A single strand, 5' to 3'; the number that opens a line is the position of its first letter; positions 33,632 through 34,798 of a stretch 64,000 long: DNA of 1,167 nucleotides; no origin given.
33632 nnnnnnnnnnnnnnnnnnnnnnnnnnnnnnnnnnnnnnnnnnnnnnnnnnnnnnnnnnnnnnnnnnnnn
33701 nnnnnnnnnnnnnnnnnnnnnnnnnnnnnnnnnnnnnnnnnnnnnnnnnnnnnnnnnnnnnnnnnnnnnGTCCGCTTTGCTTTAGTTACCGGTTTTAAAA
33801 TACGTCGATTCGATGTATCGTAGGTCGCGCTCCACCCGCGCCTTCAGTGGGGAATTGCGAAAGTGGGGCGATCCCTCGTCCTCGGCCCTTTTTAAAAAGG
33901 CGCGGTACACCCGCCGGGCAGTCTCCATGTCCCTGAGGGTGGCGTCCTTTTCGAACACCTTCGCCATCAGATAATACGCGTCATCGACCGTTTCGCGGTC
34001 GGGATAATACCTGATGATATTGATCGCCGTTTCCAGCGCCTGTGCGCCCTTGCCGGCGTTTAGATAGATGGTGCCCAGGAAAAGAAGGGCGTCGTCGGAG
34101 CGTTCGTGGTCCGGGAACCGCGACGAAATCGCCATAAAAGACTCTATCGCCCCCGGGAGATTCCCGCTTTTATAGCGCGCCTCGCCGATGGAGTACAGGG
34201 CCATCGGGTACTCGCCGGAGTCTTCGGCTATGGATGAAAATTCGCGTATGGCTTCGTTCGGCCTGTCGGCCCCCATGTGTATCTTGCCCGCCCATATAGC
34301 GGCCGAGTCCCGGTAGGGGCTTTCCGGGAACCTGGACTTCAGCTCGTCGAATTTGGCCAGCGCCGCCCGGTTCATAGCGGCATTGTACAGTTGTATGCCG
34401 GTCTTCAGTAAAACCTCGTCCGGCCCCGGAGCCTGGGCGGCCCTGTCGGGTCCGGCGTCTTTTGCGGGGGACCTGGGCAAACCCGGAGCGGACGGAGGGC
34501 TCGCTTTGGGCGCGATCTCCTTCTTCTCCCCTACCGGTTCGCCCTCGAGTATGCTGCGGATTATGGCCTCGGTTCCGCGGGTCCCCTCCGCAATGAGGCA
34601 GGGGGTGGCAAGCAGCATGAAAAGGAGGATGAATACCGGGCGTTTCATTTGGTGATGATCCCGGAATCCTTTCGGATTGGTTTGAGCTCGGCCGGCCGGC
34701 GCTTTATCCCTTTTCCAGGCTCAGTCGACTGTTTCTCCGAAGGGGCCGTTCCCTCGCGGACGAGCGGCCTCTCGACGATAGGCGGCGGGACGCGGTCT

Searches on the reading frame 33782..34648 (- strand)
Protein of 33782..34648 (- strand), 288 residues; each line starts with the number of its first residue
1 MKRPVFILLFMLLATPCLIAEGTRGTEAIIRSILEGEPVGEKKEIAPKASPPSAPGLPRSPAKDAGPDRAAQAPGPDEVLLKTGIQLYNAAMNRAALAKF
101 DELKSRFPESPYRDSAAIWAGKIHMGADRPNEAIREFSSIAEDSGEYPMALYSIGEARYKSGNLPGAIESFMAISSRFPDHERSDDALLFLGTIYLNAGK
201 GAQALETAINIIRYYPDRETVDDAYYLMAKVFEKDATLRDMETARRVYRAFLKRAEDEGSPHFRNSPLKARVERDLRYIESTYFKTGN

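Call 65: search_protein_families(library=pfam, proteins=[window:33782-34648:-], max_evalue=0.00001)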
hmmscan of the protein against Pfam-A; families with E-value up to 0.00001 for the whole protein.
window:33782-34648:- (288 aa): 6 families
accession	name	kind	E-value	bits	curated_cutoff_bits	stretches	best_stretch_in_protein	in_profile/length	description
PF13174.12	TPR_6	-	1.1e-13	51.3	26.3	0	150-181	2-33/33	Tetratricopeptide repeat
PF13525.12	YfiO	-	9.6e-13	48.8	25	1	147-251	4-113/203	Outer membrane lipoprotein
PF13432.12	TPR_16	-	1.2e-07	32.5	32.7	0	121-171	4-54/65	Tetratricopeptide repeat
PF14559.12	TPR_19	-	3.3e-07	31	25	0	160-221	3-61/68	Tetratricopeptide repeat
PF07719.23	TPR_2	-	3.3e-06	27.3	27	0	149-179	2-32/34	Tetratricopeptide repeat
PF13512.12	TPR_18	-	3.5e-06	27.7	21.9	0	149-249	11-123/145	Tetratricopeptide repeat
